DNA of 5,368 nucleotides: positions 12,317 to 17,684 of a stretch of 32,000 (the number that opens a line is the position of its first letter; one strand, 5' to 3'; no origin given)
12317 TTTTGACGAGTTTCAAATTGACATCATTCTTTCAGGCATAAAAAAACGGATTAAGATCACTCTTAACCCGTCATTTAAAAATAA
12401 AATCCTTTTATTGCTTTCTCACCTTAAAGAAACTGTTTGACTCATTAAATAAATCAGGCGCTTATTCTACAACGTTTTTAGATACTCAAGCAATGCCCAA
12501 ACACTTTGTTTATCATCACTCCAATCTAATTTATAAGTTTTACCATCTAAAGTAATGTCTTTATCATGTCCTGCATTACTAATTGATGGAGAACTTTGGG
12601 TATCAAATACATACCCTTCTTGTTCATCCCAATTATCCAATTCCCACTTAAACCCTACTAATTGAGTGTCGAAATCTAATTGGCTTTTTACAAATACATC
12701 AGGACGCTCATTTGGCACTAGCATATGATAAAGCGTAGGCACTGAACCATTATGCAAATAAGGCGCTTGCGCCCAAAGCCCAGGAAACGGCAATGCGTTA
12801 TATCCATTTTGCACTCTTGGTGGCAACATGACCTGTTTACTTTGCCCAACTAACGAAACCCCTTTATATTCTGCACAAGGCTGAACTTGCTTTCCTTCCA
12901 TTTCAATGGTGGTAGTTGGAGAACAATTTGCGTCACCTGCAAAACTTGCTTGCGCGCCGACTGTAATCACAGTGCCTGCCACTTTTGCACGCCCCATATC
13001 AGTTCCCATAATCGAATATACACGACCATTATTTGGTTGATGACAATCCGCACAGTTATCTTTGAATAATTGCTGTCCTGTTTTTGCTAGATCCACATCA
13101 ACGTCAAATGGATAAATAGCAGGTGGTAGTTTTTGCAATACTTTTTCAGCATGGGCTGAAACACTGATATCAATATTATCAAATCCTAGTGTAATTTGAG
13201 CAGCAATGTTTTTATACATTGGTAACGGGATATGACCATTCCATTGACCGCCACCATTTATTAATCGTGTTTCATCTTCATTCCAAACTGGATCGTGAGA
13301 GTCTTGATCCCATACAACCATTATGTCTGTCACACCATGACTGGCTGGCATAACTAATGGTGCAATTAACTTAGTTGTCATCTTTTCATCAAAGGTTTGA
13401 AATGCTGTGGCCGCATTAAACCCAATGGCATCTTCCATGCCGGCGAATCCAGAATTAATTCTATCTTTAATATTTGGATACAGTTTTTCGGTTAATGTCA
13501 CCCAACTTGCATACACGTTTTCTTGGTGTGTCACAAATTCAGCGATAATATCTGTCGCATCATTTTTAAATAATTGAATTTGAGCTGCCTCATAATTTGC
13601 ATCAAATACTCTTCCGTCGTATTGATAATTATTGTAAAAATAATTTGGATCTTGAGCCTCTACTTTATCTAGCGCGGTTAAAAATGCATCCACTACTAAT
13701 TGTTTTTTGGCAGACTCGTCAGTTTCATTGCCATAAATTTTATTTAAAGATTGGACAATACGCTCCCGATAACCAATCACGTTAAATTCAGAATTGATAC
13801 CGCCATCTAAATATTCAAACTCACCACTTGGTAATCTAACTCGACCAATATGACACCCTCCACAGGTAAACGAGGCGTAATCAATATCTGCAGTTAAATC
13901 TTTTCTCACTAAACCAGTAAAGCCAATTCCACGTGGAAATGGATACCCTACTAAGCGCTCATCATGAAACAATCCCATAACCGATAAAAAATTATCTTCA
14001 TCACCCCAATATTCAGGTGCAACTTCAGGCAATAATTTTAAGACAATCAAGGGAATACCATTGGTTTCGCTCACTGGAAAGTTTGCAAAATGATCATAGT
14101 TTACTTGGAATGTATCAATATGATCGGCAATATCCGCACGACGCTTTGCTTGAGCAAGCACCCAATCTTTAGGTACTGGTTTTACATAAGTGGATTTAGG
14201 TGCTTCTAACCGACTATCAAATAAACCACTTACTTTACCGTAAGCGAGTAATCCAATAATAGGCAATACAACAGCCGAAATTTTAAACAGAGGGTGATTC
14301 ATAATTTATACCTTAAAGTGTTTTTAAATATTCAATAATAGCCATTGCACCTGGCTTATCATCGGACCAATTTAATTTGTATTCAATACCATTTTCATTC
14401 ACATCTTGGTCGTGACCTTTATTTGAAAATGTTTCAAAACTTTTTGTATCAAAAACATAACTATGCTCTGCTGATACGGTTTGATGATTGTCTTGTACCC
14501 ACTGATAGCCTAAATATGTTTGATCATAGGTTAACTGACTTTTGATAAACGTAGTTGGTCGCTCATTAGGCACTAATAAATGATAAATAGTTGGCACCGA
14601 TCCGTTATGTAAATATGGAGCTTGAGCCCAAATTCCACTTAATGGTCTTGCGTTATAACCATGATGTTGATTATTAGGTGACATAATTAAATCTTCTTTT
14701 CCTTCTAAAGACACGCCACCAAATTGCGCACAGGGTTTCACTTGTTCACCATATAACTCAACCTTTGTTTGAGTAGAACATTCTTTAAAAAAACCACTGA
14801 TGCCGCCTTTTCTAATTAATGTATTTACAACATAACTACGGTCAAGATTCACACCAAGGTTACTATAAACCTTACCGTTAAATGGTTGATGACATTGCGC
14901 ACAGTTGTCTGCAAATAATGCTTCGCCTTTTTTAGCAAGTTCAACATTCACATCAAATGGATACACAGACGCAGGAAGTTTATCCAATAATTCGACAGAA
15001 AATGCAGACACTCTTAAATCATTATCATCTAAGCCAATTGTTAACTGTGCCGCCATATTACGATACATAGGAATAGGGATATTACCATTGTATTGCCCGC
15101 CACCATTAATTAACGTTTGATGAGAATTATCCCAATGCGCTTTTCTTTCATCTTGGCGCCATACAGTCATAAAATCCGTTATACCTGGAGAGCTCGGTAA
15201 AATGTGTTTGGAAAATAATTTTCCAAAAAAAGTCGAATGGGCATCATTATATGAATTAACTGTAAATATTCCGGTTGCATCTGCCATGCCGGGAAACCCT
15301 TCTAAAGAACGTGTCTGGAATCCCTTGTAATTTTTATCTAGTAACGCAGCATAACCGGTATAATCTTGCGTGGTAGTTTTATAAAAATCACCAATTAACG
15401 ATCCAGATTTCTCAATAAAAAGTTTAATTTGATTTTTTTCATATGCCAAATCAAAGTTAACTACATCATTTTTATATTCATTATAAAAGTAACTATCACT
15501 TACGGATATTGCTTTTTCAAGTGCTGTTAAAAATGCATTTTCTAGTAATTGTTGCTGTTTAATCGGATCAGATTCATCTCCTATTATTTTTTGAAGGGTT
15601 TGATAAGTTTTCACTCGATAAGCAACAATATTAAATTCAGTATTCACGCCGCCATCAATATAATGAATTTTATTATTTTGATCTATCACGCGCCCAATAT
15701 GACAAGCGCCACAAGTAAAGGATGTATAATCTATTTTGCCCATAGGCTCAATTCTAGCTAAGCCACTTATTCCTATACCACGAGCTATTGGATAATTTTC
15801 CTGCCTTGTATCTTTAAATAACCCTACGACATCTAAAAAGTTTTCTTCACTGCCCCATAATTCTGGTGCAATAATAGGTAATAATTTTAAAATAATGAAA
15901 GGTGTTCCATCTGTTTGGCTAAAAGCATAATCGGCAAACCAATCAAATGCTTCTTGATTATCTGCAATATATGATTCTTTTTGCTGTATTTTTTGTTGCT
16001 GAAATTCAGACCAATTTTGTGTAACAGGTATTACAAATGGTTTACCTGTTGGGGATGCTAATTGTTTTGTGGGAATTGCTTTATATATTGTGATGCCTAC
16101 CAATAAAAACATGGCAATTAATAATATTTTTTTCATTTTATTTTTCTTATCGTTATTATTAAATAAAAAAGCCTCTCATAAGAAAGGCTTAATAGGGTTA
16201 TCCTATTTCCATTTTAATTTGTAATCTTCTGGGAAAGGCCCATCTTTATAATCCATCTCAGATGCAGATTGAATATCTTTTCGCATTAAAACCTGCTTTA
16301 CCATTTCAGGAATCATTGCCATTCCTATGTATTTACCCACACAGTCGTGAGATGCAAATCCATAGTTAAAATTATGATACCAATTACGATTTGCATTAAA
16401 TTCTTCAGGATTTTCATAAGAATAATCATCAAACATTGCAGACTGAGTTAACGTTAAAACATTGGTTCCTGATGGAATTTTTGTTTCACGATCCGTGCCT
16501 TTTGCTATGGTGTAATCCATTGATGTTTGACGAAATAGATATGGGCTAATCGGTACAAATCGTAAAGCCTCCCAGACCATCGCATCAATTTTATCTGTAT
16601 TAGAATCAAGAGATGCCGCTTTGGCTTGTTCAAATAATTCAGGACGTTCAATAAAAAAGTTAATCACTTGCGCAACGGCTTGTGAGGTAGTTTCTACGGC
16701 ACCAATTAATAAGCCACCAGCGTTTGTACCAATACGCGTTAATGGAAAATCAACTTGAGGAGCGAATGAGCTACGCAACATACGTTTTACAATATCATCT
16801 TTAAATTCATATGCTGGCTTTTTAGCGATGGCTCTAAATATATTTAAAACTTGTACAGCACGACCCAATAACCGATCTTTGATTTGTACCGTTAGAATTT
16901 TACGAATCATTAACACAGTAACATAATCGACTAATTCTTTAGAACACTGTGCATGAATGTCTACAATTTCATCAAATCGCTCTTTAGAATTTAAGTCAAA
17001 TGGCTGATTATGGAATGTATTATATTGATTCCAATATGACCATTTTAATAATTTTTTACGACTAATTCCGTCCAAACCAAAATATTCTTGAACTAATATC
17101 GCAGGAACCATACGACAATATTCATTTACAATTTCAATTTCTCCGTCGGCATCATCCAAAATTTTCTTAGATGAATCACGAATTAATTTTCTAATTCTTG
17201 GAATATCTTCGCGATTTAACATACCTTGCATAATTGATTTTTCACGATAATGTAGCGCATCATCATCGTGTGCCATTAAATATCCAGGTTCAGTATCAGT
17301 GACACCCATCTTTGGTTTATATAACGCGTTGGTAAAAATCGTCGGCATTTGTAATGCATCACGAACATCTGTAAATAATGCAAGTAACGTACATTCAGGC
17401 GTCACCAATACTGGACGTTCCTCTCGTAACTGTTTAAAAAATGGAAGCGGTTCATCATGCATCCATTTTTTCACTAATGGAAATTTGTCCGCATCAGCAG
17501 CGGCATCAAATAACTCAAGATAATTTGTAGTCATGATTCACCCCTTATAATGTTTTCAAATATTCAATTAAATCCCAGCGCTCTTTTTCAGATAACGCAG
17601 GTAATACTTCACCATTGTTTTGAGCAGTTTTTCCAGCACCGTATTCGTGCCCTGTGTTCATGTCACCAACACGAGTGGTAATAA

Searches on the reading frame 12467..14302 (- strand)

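Call 35: search_protein_families(library=pfam, proteins=[window:12467-14302:-], max_evalue=0.001)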
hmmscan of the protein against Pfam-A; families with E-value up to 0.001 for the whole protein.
window:12467-14302:- (611 aa): 3 families
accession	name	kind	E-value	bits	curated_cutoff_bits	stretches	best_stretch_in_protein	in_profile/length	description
PF21419.2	RoxA-like_Cyt-c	-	4.7e-17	61.7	26.7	1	500-537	1-38/39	RoxA-like, cytochrome c-like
PF00034.26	Cytochrom_C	-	3.1e-05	25.6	21.3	0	407-428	2-23/90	Cytochrome c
PF13442.11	Cytochrome_CBB3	-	0.00015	22.5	27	0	406-435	3-31/68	Cytochrome C oxidase, cbb3-type, subunit III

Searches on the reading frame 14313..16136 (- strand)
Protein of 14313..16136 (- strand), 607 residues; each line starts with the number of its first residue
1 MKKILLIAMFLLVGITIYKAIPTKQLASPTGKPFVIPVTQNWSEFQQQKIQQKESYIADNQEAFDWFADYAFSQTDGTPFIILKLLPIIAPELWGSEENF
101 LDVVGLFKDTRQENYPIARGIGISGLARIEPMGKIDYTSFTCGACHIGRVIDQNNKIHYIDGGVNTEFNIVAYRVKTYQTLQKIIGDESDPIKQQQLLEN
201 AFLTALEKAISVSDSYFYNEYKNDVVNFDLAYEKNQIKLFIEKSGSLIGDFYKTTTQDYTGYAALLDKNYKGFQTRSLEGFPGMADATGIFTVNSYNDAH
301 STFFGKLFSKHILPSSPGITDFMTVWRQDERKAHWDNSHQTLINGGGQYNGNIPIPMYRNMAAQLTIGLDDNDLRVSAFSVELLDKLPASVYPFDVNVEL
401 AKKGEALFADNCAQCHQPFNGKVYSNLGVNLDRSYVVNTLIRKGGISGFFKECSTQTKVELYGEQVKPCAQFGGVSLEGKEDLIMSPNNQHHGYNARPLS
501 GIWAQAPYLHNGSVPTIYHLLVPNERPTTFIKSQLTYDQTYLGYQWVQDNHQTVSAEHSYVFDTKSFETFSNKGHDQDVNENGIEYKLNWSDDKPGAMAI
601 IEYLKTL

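Call 35: search_protein_families(library=pfam, proteins=[window:14313-16136:-], max_evalue=0.001)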
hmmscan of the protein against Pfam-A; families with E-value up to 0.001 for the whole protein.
window:14313-16136:- (607 aa): 3 families
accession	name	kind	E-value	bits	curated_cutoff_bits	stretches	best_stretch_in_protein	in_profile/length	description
PF21419.2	RoxA-like_Cyt-c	-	4.2e-20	71.4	26.7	1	493-530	1-38/39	RoxA-like, cytochrome c-like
PF00034.26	Cytochrom_C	-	2.5e-05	25.9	21.3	0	401-426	1-26/90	Cytochrome c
PF13442.11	Cytochrome_CBB3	-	5.8e-05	23.8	27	0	401-438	3-39/68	Cytochrome C oxidase, cbb3-type, subunit III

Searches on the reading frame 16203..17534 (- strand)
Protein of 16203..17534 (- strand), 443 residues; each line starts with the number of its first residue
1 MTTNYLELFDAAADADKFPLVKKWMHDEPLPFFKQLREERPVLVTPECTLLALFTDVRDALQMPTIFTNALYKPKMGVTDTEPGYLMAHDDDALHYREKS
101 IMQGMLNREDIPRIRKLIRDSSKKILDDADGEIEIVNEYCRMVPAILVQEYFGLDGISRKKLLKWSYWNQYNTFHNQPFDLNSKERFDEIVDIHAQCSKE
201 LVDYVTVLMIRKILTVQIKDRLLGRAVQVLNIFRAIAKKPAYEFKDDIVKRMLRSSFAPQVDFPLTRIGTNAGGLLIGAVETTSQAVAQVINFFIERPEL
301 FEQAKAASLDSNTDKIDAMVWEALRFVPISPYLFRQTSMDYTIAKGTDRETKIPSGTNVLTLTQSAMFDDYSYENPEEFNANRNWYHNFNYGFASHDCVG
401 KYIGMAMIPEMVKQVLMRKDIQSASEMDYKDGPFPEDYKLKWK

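Call 35: search_protein_families(library=pfam, proteins=[window:16203-17534:-], max_evalue=0.001)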
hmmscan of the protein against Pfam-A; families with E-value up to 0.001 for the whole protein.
window:16203-17534:- (443 aa): 1 family
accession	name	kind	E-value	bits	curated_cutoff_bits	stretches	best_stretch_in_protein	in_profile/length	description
PF00067.27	p450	-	9.1e-14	51.5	22.8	1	187-417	202-430/462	Cytochrome P450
